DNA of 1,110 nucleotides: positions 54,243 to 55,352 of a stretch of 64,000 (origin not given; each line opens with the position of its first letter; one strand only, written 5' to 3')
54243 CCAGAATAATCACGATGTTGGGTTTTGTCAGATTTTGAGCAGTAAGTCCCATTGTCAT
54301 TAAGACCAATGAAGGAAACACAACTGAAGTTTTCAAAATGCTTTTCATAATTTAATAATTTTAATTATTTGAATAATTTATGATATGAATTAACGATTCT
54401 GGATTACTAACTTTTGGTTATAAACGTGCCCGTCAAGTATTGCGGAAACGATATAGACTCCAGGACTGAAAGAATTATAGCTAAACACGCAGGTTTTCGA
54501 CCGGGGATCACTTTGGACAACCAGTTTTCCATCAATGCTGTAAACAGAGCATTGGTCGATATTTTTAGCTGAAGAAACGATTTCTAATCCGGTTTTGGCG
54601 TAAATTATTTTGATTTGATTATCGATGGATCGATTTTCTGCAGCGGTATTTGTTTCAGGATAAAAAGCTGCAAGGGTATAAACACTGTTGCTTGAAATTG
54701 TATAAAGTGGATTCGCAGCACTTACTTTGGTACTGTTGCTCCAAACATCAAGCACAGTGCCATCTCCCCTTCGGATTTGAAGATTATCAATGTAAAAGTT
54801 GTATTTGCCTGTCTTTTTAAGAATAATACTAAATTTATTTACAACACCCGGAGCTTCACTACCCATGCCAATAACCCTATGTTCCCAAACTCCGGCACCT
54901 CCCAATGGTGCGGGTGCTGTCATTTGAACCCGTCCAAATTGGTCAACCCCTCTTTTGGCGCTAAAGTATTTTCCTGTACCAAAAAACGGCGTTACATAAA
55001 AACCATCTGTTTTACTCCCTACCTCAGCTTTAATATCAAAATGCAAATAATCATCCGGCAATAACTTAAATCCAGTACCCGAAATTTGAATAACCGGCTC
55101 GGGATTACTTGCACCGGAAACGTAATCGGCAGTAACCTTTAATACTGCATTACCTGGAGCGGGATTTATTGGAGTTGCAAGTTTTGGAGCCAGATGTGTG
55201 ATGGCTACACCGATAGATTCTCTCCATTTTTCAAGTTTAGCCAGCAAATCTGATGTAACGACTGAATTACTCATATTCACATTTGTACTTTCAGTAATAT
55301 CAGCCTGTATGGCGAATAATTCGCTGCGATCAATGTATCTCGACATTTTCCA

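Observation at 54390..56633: Sulfatase fused to a beta-sandwich module and a T9SS sorting domain: a secreted or surface-anchored (endo-acting?) sulfatase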

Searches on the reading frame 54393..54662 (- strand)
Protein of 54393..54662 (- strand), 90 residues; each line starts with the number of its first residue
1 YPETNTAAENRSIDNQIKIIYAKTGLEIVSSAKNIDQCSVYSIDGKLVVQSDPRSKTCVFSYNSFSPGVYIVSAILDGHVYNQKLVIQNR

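Call 22: search_protein_families(library=ncbifam, alignment_id=A3, max_evalue=1)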
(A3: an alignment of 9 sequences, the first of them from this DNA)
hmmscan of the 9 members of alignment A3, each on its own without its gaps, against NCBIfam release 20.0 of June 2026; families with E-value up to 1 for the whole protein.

A. member 1, seq(90 aa): 3 families
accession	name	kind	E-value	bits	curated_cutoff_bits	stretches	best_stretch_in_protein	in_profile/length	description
TIGR04183.1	Por_Secre_tail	domain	8.8e-08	32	23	1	26-88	11-72/72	T9SS type A sorting domain-containing protein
NF038113.1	T9SSA_dep_M36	equivalog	0.0032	15.7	885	1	10-88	785-869/869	T9SS-dependent M36 family metallopeptidase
NF052644.1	T9SS_DNase_Rie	equivalog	0.0061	15.9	260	1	36-86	200-249/251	T9SS-dependent surface endonuclease, AS87_RS02955 family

B. families by the number of members that match (of 9 scanned): 4 families
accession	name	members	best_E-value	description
TIGR04183.1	Por_Secre_tail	9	8.8e-08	T9SS type A sorting domain-containing protein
NF038113.1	T9SSA_dep_M36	7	0.0002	T9SS-dependent M36 family metallopeptidase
NF052644.1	T9SS_DNase_Rie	6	0.00039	T9SS-dependent surface endonuclease, AS87_RS02955 family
NF050177.1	TapA_OM_Porphy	1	0.099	TapA/TapC family T9SS-dependent outer membrane protein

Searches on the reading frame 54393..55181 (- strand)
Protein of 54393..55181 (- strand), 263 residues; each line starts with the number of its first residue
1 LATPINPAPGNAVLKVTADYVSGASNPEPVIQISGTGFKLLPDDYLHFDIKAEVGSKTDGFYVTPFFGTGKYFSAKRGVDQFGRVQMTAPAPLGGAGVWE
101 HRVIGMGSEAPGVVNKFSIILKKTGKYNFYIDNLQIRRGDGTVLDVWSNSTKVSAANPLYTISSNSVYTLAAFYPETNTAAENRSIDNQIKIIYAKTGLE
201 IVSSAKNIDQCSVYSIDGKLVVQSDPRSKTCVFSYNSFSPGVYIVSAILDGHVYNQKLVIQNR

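Call 39: predict_structure(alignment_id=A5)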
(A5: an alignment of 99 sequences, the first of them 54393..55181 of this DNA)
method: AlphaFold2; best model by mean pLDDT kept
length: 263 residues; sequences in the alignment: 99
mean_pLDDT: 90.3   pTM: 0.73
mean pLDDT of the five models: 90.3, 89.9, 89.5, 89.0, 88.8
residues with pLDDT >= 90: 204; 70-90: 42; 50-70: 9; < 50: 8
segments of 3 or more residues with pLDDT < 50: 178-185
pLDDT, mean of each block of 10 residues (from residue 1): 74 95 89 96 97 96 96 94 95 93 94 97 97 96 88 88 96 73 56 95 93 87 92 96 92 89 80
secondary structure, 60 per line:
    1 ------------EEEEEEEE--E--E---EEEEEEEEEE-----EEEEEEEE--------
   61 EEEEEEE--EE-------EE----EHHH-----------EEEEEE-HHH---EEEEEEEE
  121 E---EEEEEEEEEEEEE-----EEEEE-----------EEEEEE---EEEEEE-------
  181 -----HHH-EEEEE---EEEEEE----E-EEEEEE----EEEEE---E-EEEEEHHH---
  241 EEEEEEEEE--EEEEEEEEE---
elements in order: E13-20 E30-39 E45-52 E61-67 E100-105 E113-121 E125-137 E143-147 E159-164 E168-173 E190-194 E198-203 E210-215 E220-224 E230-234 E241-249 E252-260

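Call 41: fold_search(model_id=the predicted structure, library=pdb)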
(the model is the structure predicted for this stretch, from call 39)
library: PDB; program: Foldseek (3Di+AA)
matches with E <= 10: 1488; with E <= 0.001: 42
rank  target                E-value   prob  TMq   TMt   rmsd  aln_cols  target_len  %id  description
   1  2vtf_B                2.6e-06  1.00  0.31  0.14  14.8       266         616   12  X-ray crystal structure of the Endo-beta-N-acetylglucosaminidase from Arthrobacter protophormiae E173Q mutant reveals  (released 2009-03-31)
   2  2vtf_A                5.4e-06  1.00  0.32  0.15  15.1       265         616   13  X-ray crystal structure of the Endo-beta-N-acetylglucosaminidase from Arthrobacter protophormiae E173Q mutant reveals  (released 2009-03-31)
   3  3fha_C                1.1e-05  1.00  0.32  0.15  14.6       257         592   12  Structure of endo-beta-N-acetylglucosaminidase A (released 2009-04-28)
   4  4jkl_A                2.5e-05  0.98  0.19  0.10  18.3       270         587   11  Crystal Structure of Streptococcus agalactiae beta-glucuronidase in space group P21212 (released 2014-09-17)
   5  4jkk                  2.9e-05  0.98  0.19  0.10  18.6       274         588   11  Crystal Structure of Streptococcus agalactiae beta-glucuronidase in space group I222 (released 2014-09-17)
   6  3fhq_F                3.0e-05  1.00  0.31  0.14  12.7       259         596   10  Structure of endo-beta-N-acetylglucosaminidase A (released 2009-05-05)
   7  3fhq_B                3.4e-05  1.00  0.31  0.14  12.8       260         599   10  Structure of endo-beta-N-acetylglucosaminidase A (released 2009-05-05)
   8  3fha_A                3.7e-05  1.00  0.31  0.15  13.3       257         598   11  Structure of endo-beta-N-acetylglucosaminidase A (released 2009-04-28)
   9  3fha_D                3.7e-05  1.00  0.27  0.13  13.0       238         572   10  Structure of endo-beta-N-acetylglucosaminidase A (released 2009-04-28)
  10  3fhq_A                4.9e-05  1.00  0.31  0.14  13.0       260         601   10  Structure of endo-beta-N-acetylglucosaminidase A (released 2009-05-05)
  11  3fhq_D                6.3e-05  1.00  0.31  0.14  13.0       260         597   10  Structure of endo-beta-N-acetylglucosaminidase A (released 2009-05-05)
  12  2w91                  6.3e-05  1.00  0.31  0.14  15.6       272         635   15  Structure of a Streptococcus pneumoniae family 85 glycoside hydrolase, Endo-D. (released 2009-01-27)
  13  3fha_B                1.1e-04  0.99  0.20  0.10  16.3       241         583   10  Structure of endo-beta-N-acetylglucosaminidase A (released 2009-04-28)
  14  5z19_A                1.7e-04  0.96  0.21  0.11  18.3       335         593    9  The crystal structure of Ruminococcus gnavus beta-glucuronidase in complex with uronic isofagomine (released 2018-12-12)
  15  5z19_B                2.6e-04  0.96  0.21  0.11  17.6       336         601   10  The crystal structure of Ruminococcus gnavus beta-glucuronidase in complex with uronic isofagomine (released 2018-12-12)
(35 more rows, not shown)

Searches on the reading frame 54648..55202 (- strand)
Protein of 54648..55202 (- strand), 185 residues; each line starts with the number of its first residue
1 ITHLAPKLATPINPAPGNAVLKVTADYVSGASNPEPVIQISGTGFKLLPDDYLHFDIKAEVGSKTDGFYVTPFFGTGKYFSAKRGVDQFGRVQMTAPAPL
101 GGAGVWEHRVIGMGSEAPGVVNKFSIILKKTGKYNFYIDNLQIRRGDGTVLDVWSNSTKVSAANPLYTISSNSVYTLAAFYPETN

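Call 50: search_solved_structures(query=A6, max_evalue=10, show_alignments=2)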
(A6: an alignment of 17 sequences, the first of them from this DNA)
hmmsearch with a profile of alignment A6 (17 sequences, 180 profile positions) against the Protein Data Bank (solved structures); distinct sequences matched with E-value up to 10: 2.
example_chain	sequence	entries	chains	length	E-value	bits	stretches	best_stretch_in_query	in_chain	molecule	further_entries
3n7k_A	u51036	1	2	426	0.37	13.7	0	112-145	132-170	Botulinum neurotoxin type C1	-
3r4s_A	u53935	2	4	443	0.41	13.5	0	112-145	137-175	Botulinum neurotoxin type C1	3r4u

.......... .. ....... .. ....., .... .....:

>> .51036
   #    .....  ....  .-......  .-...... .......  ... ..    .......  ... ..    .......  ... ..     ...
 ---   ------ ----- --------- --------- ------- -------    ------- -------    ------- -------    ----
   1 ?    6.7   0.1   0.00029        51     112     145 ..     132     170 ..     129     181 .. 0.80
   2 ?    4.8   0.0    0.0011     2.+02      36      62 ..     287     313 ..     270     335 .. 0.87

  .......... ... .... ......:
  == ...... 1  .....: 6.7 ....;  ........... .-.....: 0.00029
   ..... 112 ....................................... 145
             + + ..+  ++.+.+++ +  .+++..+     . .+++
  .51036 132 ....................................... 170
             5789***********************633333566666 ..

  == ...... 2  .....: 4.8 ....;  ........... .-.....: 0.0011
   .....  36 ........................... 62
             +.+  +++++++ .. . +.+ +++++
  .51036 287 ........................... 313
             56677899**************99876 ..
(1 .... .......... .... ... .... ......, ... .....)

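Call 51: search_protein_families(library=pfam, alignment_id=A6, max_evalue=1)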
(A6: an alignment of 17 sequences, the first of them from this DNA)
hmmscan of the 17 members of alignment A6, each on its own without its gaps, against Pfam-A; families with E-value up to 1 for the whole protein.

A. member 1, seq(185 aa): 0 families

B. families by the number of members that match (of 17 scanned): 4 families
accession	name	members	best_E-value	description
PF02250.20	Orthopox_35kD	1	0.0029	Viral chemokine binding protein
PF12106.13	Colicin_E5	1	0.054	Colicin E5 ribonuclease domain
PF11589.14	DUF3244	1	0.1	Domain of unknown function (DUF3244)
PF00629.30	MAM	1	0.15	MAM domain, meprin/A5/mu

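Call 57: search_protein_representatives(protein=window:54648-55202:-)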
Query: 185 residues. Proteins with E-value up to 0.001 (for the whole library): 75; up to 1e-10: 31; up to 1e-30: 1. The best 75 are listed.
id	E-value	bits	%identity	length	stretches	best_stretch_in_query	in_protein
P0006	2.3e-84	298.2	71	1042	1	1-184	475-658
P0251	6.0e-28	114.3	47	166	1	38-158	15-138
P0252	9.2e-28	113.7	40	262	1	3-158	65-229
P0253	2.9e-27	112.1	41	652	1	2-159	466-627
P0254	9.1e-26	107.2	50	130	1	64-159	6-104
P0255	9.8e-26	107.1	43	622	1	14-160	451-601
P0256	3.0e-25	105.5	56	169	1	101-182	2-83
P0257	1.0e-23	100.4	42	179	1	41-158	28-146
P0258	2.6e-23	99.2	38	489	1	6-159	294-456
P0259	3.6e-23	98.7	39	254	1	8-162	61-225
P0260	1.1e-22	97.1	39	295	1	1-159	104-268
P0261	7.5e-21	91.1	38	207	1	13-158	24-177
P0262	5.1e-19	85.2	42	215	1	39-158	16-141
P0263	7.5e-18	81.4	42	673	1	45-157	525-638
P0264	9.0e-18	81.1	37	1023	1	32-154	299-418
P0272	4.8e-15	72.2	35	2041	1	6-158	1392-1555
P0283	4.7e-09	52.7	37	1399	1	11-163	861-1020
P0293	1.1e-06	44.9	38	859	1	45-151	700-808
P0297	1.6e-06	44.4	25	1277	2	17-161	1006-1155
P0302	6.3e-06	42.5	31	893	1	13-156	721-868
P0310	7.7e-05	39.0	32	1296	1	13-177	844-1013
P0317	4.8e-04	36.4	29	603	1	12-179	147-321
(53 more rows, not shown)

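Call 58: search_protein_families(library=pfam, proteins=[P0264, P0272, P0283, P0297, P0310, P0302, P0293, P0317], max_evalue=0.0001)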
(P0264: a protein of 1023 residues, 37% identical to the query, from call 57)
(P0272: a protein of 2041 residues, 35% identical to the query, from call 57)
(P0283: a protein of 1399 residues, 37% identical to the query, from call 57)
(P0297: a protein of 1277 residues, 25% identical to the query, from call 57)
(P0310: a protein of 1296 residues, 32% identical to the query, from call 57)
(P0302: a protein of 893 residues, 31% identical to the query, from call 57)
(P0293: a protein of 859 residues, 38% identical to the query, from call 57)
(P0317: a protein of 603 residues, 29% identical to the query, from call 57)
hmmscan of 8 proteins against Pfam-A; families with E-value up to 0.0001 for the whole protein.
P0264 (1023 aa): 2 families
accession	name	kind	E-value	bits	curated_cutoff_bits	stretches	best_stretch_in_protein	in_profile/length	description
PF00884.28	Sulfatase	-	1.7e-13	51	25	1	85-181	206-300/301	Sulfatase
PF16347.10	SGSH_C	-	1.9e-08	35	29.3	1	136-253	8-135/154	N-sulphoglucosamine sulphohydrolase, C-terminal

P0272 (2041 aa): 6 families
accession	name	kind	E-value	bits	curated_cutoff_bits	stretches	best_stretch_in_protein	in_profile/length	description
PF00884.28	Sulfatase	-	7.3e-44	150.7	25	1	965-1289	2-295/301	Sulfatase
PF18911.6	PKD_4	-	5.8e-22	78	27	2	878-955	7-85/85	PKD domain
PF00801.26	PKD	-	5.6e-19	68.4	23.5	2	878-948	3-75/80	PKD domain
PF18962.6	Por_Secre_tail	-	1.6e-10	41.6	27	1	1971-2034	2-70/75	Secretion system C-terminal sorting domain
PF09458.16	H_lectin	-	1.1e-06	29.1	24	0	1699-1746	2-53/67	H-type lectin domain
PF14683.12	CBM-like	-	2.6e-05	24.6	27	0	58-150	53-144/160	Polysaccharide lyase family 4, domain III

P0283 (1399 aa): 2 families
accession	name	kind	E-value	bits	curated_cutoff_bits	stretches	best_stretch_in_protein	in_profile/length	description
PF00884.28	Sulfatase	-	9.2e-46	157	25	1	360-748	1-300/301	Sulfatase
PF13385.13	Laminin_G_3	-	6.5e-29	101.5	27.6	2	1242-1395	1-151/151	Concanavalin A-like lectin/glucanases superfamily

P0297 (1277 aa): 8 families
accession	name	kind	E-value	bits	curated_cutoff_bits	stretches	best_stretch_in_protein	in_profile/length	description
PF00112.29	Peptidase_C1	-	5.8e-53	180.7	20.7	1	92-294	1-208/220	Papain family cysteine protease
PF13620.12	CarboxypepD_reg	-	6.2e-34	116.6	32.3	3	582-645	1-62/82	Carboxypeptidase regulatory-like domain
PF09430.16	EMC7_beta-sandw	-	6.4e-21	75.2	26.6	0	685-736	12-61/122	ER membrane protein complex subunit 7, beta-sandwich domain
PF17210.9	SdrD_B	-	8.1e-17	61.9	29.7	0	594-646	23-74/112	SdrD B-like domain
PF13715.12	CarbopepD_reg_2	-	1.3e-14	54.4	32.2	0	671-744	1-76/88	CarboxypepD_reg-like domain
PF16371.11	MetallophosN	-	3.5e-08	34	35.6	0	673-723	1-51/77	N terminal of Calcineurin-like phosphoesterase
PF17802.7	SpaA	-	1e-06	29.2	23.1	0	690-738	32-83/91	Prealbumin-like fold domain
PF23194.1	NOMO_5th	-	9e-05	23.2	27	0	340-390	32-89/89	NOMO fifth transthyretin-like domain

P0310 (1296 aa): 2 families
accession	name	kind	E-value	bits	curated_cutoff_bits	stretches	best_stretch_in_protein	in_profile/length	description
PF00884.28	Sulfatase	-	1.4e-42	146.5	25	1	342-729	1-300/301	Sulfatase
PF16347.10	SGSH_C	-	4.2e-05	24.2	29.3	1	677-805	8-133/154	N-sulphoglucosamine sulphohydrolase, C-terminal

P0302 (893 aa): 1 family
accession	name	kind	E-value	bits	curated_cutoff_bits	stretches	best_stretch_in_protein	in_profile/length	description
PF00884.28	Sulfatase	-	9.2e-51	173.4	25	1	314-617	2-301/301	Sulfatase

P0293 (859 aa): 2 families
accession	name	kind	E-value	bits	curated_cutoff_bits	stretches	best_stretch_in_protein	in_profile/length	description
PF00884.28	Sulfatase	-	6e-41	141.2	25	1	145-538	1-300/301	Sulfatase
PF16347.10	SGSH_C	-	3.1e-08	34.4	29.3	1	486-624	8-145/154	N-sulphoglucosamine sulphohydrolase, C-terminal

P0317 (603 aa): 0 families
